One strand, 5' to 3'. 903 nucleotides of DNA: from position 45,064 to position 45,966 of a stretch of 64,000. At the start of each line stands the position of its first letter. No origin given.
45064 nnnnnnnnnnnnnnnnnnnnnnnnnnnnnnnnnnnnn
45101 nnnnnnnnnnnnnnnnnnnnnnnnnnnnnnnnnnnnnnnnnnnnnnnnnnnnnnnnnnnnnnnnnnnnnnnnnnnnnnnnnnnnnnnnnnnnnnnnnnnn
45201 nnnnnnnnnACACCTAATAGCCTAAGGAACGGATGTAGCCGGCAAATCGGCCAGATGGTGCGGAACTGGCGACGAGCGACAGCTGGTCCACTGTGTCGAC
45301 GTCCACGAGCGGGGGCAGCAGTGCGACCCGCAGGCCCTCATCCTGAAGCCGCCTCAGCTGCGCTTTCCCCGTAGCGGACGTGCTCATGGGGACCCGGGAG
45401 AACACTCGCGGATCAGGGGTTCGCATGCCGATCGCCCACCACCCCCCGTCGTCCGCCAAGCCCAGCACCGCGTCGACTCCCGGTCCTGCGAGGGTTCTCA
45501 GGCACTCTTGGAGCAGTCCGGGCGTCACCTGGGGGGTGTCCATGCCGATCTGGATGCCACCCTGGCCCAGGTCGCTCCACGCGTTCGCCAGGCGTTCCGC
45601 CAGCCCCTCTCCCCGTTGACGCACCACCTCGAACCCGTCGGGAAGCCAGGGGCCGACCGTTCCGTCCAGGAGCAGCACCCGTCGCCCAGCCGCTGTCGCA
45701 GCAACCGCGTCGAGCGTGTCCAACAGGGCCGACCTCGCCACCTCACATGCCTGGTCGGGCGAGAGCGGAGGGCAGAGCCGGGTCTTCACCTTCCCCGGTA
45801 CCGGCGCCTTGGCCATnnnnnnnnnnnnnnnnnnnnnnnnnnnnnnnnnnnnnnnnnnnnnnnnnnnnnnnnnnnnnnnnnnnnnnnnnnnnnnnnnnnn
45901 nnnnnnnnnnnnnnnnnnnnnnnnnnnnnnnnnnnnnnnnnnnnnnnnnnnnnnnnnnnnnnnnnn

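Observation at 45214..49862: Methylthioribose kinase, DUF2064, GT2 and SDR epimerase: a candidate pathway that activates and transfers a 5-thio/5-deoxy pentose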

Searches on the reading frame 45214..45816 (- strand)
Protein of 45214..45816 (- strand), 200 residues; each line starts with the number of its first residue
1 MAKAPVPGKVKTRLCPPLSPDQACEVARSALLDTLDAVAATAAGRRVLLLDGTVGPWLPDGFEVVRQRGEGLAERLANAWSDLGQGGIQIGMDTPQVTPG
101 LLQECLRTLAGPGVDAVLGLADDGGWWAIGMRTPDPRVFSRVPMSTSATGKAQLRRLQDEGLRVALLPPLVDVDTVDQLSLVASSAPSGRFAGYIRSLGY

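Call 6: search_protein_families(library=pfam, proteins=[window:45214-45816:-], max_evalue=0.01)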
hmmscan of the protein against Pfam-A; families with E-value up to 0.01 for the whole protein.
window:45214-45816:- (200 aa): 1 family
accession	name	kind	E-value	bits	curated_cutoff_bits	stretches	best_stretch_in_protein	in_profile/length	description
PF09837.15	DUF2064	-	5.3e-24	84.8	25.8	1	35-146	2-120/120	Uncharacterized protein conserved in bacteria (DUF2064)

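Call 7: search_protein_families(library=ncbifam, proteins=[window:45214-45816:-], max_evalue=0.001)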
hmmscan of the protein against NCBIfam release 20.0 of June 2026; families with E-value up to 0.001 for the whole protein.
window:45214-45816:- (200 aa): 1 family
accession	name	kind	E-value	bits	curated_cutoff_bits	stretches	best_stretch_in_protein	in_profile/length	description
TIGR04282.1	glyco_like_cofC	hypoth_equivalog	1.2e-37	129.5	134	1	1-179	4-189/189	TIGR04282 family arsenosugar biosynthesis glycosyltransferase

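Call 11: search_solved_structures(query=window:45214-45816:-, show_alignments=2, max_evalue=1)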
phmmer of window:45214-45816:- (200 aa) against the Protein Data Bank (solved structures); distinct sequences matched with E-value up to 1: 1.
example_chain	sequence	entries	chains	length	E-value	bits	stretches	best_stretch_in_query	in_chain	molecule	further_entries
3cgx_A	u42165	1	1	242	1e-11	48.3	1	2-184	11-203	Putative nucleotide-diphospho-sugar transferase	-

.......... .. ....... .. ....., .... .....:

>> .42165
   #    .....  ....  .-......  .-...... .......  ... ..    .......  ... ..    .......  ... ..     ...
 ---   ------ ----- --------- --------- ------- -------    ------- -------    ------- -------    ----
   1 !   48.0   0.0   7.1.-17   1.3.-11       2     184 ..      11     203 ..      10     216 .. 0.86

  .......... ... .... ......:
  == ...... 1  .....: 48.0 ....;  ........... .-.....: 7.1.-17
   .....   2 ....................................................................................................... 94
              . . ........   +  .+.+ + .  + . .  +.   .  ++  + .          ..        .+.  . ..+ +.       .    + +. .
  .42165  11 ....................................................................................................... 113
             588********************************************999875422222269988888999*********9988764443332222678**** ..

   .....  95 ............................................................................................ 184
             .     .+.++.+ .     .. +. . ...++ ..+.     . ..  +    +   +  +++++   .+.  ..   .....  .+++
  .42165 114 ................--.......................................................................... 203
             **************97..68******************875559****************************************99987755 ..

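Call 35: find_homologous_proteins(query=window:45214-45816:-, max_evalue=0.00001)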
Query window:45214-45816:- (200 aa): 6797 proteins with E <= 0.00001 among 8000 candidates; the best 120 are listed.
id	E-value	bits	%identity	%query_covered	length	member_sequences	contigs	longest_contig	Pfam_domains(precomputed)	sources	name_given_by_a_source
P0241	1.6e-125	435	100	100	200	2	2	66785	PF09837.16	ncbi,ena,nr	ncbi:MAG: glycosyltransferase [Actinomycetota bacterium]|nr:glycosyltransferase [Actinomycetota bact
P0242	6.0e-91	322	76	100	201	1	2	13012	PF09837.16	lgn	-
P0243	1.0e-71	259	65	99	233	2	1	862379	PF09837.16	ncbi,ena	-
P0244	4.2e-68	247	63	99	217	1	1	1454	PF09837.16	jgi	jgi:rSAM/selenodomain-associated transferase 1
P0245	8.3e-68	246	64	99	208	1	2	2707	PF09837.16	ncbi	-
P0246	8.4e-68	246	63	98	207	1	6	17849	PF09837.16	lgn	-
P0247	3.1e-67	244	63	99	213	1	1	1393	PF09837.16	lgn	-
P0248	3.1e-67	244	61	99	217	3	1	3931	PF09837.16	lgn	-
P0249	3.3e-67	244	63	98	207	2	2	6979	PF09837.16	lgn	-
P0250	4.0e-67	244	62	99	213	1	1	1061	PF09837.16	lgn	-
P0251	5.2e-67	244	63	99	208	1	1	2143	PF09837.16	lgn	-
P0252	8.8e-67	243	60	99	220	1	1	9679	PF09837.16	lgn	-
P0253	9.5e-67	243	62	99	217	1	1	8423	PF09837.16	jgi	jgi:rSAM/selenodomain-associated transferase 1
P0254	9.6e-67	243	64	96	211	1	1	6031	PF09837.16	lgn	-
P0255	9.7e-67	243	63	99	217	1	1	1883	PF09837.16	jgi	jgi:uncharacterized protein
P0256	1.2e-66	242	64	96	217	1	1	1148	PF09837.16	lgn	-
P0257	2.1e-66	242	63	96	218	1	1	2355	PF09837.16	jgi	jgi:rSAM/selenodomain-associated transferase 1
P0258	2.4e-66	241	62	100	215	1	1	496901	PF09837.16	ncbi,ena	-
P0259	3.2e-66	241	64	94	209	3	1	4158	PF09837.16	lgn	-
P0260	3.7e-66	241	62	99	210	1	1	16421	PF09837.16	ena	-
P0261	3.7e-66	241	61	100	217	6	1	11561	PF09837.16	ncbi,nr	ncbi:MAG TPA: TIGR04282 family arsenosugar biosynthesis glycosyltransferase [Acidimicrobiia bacteriu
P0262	3.9e-66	241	62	99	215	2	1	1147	PF09837.16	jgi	-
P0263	4.8e-66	240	62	99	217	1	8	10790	PF09837.16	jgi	jgi:rSAM/selenodomain-associated transferase 1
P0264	5.4e-66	240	61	99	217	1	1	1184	PF09837.16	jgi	jgi:rSAM/selenodomain-associated transferase 1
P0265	5.7e-66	240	62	98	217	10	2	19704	PF09837.16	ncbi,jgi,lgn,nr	ncbi:MAG TPA: TIGR04282 family arsenosugar biosynthesis glycosyltransferase [Acidimicrobiia bacteriu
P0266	6.5e-66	240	62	99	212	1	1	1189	PF09837.16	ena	-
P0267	8.3e-66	240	62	89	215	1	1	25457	PF09837.16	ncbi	ncbi:MAG: TIGR04282 family arsenosugar biosynthesis glycosyltransferase [Acidimicrobiales bacterium]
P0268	8.5e-66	240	60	99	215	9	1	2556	PF09837.16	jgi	jgi:rSAM/selenodomain-associated transferase 1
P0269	9.9e-66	239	60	99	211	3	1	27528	PF09837.16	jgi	jgi:glycosyltransferase A (GT-A) superfamily protein (DUF2064 family)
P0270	1.4e-65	239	61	99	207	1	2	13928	PF09837.16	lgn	-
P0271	1.5e-65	239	62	99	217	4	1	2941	PF09837.16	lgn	-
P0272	4.8e-65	237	61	99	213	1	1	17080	PF09837.16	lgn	-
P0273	4.9e-65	237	61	99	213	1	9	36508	PF09837.16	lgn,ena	-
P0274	6.2e-65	237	62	99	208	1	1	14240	PF09837.16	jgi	jgi:rSAM/selenodomain-associated transferase 1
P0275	7.9e-65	236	63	96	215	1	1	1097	PF09837.16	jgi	jgi:glycosyltransferase A (GT-A) superfamily protein (DUF2064 family)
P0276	8.3e-65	236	61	97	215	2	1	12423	PF09837.16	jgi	-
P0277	8.3e-65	236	60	100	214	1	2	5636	PF09837.16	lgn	-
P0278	9.4e-65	236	62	99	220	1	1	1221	PF09837.16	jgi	jgi:rSAM/selenodomain-associated transferase 1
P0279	9.7e-65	236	59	100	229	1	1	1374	PF09837.16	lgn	-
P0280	1.1e-64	236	61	99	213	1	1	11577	PF09837.16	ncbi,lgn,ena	-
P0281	1.3e-64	236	62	100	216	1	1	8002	PF09837.16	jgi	jgi:rSAM/selenodomain-associated transferase 1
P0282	1.8e-64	235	61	99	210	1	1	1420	PF09837.16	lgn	-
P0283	1.9e-64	235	60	99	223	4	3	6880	PF09837.16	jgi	jgi:rSAM/selenodomain-associated transferase 1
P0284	1.9e-64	235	60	100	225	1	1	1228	PF09837.16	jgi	jgi:rSAM/selenodomain-associated transferase 1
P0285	2.6e-64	235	63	99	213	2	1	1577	PF09837.16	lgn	-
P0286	3.3e-64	234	60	99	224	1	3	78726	PF09837.16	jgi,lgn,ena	jgi:hypothetical protein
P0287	3.5e-64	234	61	99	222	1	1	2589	PF09837.16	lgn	-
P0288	4.1e-64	234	61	99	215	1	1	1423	PF09837.16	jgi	-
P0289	4.4e-64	234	61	99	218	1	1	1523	PF09837.16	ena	-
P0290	5.0e-64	234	61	99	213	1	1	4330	PF09837.16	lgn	-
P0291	5.2e-64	234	60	99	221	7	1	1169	PF09837.16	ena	-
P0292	5.2e-64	234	60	99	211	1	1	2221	PF09837.16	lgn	-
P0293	6.2e-64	234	59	99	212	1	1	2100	PF09837.16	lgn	-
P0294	7.2e-64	233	63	96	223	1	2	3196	PF09837.16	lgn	-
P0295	9.8e-64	233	59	100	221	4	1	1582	PF09837.16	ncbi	-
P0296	1.1e-63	233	60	99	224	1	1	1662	PF09837.16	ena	-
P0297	1.1e-63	233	58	99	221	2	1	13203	PF09837.16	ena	-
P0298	1.1e-63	233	62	99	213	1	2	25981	PF09837.16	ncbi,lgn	ncbi:MAG: TIGR04282 family arsenosugar biosynthesis glycosyltransferase [Solirubrobacteraceae bacter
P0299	1.4e-63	232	63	96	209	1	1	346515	PF09837.16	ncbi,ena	-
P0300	1.5e-63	232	62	100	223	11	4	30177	PF09837.16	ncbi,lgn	-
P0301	1.5e-63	232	61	96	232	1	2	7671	PF09837.16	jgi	jgi:glycosyltransferase A (GT-A) superfamily protein (DUF2064 family)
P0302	1.7e-63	232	59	99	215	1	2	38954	PF09837.16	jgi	jgi:glycosyltransferase A (GT-A) superfamily protein (DUF2064 family)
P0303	1.8e-63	232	63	96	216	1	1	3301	PF09837.16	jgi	jgi:rSAM/selenodomain-associated transferase 1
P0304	1.8e-63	232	61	99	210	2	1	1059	PF09837.16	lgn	-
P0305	2.0e-63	232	62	99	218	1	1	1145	PF09837.16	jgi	jgi:uncharacterized protein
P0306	2.0e-63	232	60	99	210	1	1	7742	PF09837.16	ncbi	-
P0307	2.1e-63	232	62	88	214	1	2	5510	PF09837.16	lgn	-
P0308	3.1e-63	231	60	99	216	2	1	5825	PF09837.16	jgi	-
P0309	3.7e-63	231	61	99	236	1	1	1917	PF09837.16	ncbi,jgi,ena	jgi:glycosyltransferase A (GT-A) superfamily protein (DUF2064 family)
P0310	5.2e-63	231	62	95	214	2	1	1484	PF09837.16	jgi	-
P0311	6.9e-63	230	58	100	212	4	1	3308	PF09837.16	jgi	jgi:hypothetical protein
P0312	7.2e-63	230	61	100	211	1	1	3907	PF09837.16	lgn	-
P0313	7.6e-63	230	59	98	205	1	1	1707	PF09837.16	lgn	-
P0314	8.2e-63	230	59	99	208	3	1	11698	PF09837.16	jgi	jgi:rSAM/selenodomain-associated transferase 1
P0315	8.5e-63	230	61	100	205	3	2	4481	PF09837.16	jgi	jgi:hypothetical protein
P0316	9.1e-63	230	62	96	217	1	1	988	PF09837.16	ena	-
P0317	9.1e-63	230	60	96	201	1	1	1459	PF09837.16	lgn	-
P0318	9.3e-63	230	61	100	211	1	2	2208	PF09837.16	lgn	-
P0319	9.5e-63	230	60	99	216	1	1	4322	PF09837.16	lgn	-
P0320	1.0e-62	230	61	99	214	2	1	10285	PF09837.16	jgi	-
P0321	1.0e-62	230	59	99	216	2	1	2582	PF09837.16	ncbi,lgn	-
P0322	1.1e-62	229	61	96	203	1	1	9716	PF09837.16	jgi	jgi:uncharacterized protein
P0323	1.2e-62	229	59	99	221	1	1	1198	PF09837.16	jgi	jgi:hypothetical protein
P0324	2.0e-62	229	58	100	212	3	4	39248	PF09837.16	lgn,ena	-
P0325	2.0e-62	229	59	99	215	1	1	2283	PF09837.16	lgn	-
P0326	2.0e-62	229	59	100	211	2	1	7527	PF09837.16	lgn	-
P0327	2.0e-62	229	60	100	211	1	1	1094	PF09837.16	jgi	jgi:rSAM/selenodomain-associated transferase 1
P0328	2.2e-62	228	59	100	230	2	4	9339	PF09837.16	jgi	jgi:glycosyltransferase A (GT-A) superfamily protein (DUF2064 family)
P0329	2.5e-62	228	61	100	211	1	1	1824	PF09837.16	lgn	-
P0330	2.6e-62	228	58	99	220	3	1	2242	PF09837.16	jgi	jgi:uncharacterized protein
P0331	2.7e-62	228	59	100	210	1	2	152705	PF09837.16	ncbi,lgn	-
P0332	2.7e-62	228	60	99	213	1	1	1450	PF09837.16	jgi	jgi:rSAM/selenodomain-associated transferase 1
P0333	3.3e-62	228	59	100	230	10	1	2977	PF09837.16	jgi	jgi:uncharacterized protein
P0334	3.4e-62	228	61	99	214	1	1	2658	PF09837.16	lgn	-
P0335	3.6e-62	228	61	96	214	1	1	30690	PF09837.16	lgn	-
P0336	3.6e-62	228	59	99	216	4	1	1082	PF09837.16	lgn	-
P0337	4.1e-62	228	59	99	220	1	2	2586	PF09837.16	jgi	jgi:uncharacterized protein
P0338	4.1e-62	228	62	99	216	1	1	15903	PF09837.16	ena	-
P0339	4.2e-62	228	61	99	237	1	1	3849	PF09837.16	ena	-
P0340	4.3e-62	228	59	99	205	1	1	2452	PF09837.16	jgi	jgi:rSAM/selenodomain-associated transferase 1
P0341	4.3e-62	228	62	100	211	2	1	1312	PF09837.16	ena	-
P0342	4.4e-62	228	59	99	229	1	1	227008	PF09837.16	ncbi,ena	-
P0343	4.4e-62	227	60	99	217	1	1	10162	PF09837.16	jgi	jgi:rSAM/selenodomain-associated transferase 1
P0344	4.7e-62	227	60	99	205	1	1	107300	PF09837.16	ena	-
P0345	4.9e-62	227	59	99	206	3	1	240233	PF09837.16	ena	-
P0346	5.0e-62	227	60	100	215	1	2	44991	PF09837.16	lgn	-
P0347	5.3e-62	227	59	96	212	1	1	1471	PF09837.16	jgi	jgi:hypothetical protein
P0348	5.5e-62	227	58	99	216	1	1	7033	PF09837.16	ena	-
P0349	5.5e-62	227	61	100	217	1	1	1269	PF09837.16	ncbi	-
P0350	6.5e-62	227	63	96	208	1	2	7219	PF09837.16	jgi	jgi:rSAM/selenodomain-associated transferase 1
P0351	6.5e-62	227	60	98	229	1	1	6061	PF09837.16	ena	-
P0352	6.5e-62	227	61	100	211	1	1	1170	PF09837.16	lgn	-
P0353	6.8e-62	227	61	99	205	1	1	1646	PF09837.16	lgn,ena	-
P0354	7.2e-62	227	60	99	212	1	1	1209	PF09837.16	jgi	jgi:rSAM/selenodomain-associated transferase 1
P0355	7.3e-62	227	61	96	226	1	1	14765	PF09837.16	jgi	jgi:rSAM/selenodomain-associated transferase 1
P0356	7.6e-62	227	59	100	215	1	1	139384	PF09837.16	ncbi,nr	ncbi:MAG: TIGR04282 family arsenosugar biosynthesis glycosyltransferase [Solirubrobacteraceae bacter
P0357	7.7e-62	227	59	99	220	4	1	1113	PF09837.16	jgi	jgi:glycosyltransferase A (GT-A) superfamily protein (DUF2064 family)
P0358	7.8e-62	227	60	96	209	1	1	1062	PF09837.16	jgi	jgi:uncharacterized protein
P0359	7.9e-62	227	58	95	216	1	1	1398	PF09837.16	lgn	-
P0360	8.7e-62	227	60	98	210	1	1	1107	PF09837.16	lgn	-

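Call 37: find_related_loci(query=A1, collection=genome_contigs, flank=10000)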
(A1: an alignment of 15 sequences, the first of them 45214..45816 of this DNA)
Query A1 (200 aa) in genome_contigs; peptide patterns used: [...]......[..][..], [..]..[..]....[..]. (x = any residue, [..] = any of these).
600 stretches matched a pattern (row limit reached: there are more); 594 encode a relative of the query (tblastn E <= 1e-3); the best 80 are kept; 80 distinct loci.
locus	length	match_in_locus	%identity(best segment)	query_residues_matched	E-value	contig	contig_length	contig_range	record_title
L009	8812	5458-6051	63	1-198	8e-65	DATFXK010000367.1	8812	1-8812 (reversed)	MAG TPA_asm: Acidimicrobiia bacterium isolate SMAG_U9515 k141_12946853, whole genome shotgun sequence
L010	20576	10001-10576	63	1-192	5e-62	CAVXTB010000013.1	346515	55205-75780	MAG: uncultured Actinomycetes bacterium isolate MFD04944.bin.2.197 genome assembly, contig: contig_36496, whole genome s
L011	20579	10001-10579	58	1-193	7e-61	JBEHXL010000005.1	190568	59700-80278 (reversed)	MAG: Actinomycetota bacterium isolate ES1.bin.66 NODE_77_length_190568_cov_17.300831, whole genome shotgun sequence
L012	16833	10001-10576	61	1-192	1e-58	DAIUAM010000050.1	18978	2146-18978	MAG TPA_asm: Actinomycetota bacterium isolate CTOTU41495 NODE_2444_length_18978_cov_10.800983, whole genome shotgun sequ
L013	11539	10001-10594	59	1-198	1e-58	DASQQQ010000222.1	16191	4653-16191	MAG TPA_asm: Actinomycetota bacterium isolate SMAG_U10861 k141_41990, whole genome shotgun sequence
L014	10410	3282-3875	57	1-198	1e-58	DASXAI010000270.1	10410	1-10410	MAG TPA_asm: Acidimicrobiales bacterium isolate SMAG_U3761 k141_1694167, whole genome shotgun sequence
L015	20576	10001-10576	58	1-192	3e-58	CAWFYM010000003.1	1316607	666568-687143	MAG: uncultured Actinomycetota bacterium isolate MFD05442.bin.1.323 genome assembly, contig: contig_16058, whole genome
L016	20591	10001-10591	57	1-198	4e-58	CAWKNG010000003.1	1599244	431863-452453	MAG: uncultured Actinomycetes bacterium isolate MFD01275.bin.1.259 genome assembly, contig: contig_1422, whole genome sh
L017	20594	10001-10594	56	1-198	4e-58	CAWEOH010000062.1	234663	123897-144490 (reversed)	MAG: uncultured Actinomycetes bacterium isolate MFD02923.bin.2.54 genome assembly, contig: contig_6063, whole genome sho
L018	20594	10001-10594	56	1-198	1e-57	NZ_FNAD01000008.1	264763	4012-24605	Glycomyces harbinensis strain CGMCC 4.3516, whole genome shotgun sequence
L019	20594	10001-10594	56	1-198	9e-58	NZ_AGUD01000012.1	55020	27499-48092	Patulibacter medicamentivorans strain I11 contig12, whole genome shotgun sequence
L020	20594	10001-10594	56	1-198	3e-57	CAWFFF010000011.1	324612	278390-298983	MAG: uncultured Actinomycetes bacterium isolate MFD02416.bin.2.90 genome assembly, contig: contig_63706, whole genome sh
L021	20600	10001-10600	59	1-199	1e-56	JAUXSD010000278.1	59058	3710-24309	MAG: Solirubrobacteraceae bacterium isolate C12_metabat.bin.40 C12_k141_707649, whole genome shotgun sequence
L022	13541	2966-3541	55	1-192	2e-56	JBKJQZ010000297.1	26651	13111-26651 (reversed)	MAG: Acidimicrobiales bacterium isolate ant_bin.517 k117_2098316, whole genome shotgun sequence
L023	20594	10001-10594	59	1-198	2e-56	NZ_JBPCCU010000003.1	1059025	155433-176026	Actinomadura scrupuli strain KCTC 19488 contig3, whole genome shotgun sequence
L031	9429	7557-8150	57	1-198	2e-55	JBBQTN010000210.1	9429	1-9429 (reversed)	MAG: Acidimicrobiales bacterium isolate Co_metawrap_1839 Cmw_1839_k141_7532919_length_9429_cov_5.0000, whole genome shot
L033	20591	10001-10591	56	1-198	9e-55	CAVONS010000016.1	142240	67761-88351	MAG: uncultured Actinomycetes bacterium isolate MFD09964.bin.1.100 genome assembly, contig: contig_41858, whole genome s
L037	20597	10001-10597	52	1-199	3e-54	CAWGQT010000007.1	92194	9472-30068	MAG: uncultured Solirubrobacterales bacterium isolate MFD05502.bin.1.138 genome assembly, contig: contig_16203, whole ge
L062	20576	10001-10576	54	1-192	2e-51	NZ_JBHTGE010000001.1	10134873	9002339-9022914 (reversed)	Streptomyces aureus strain JCM 12605 contig_1, whole genome shotgun sequence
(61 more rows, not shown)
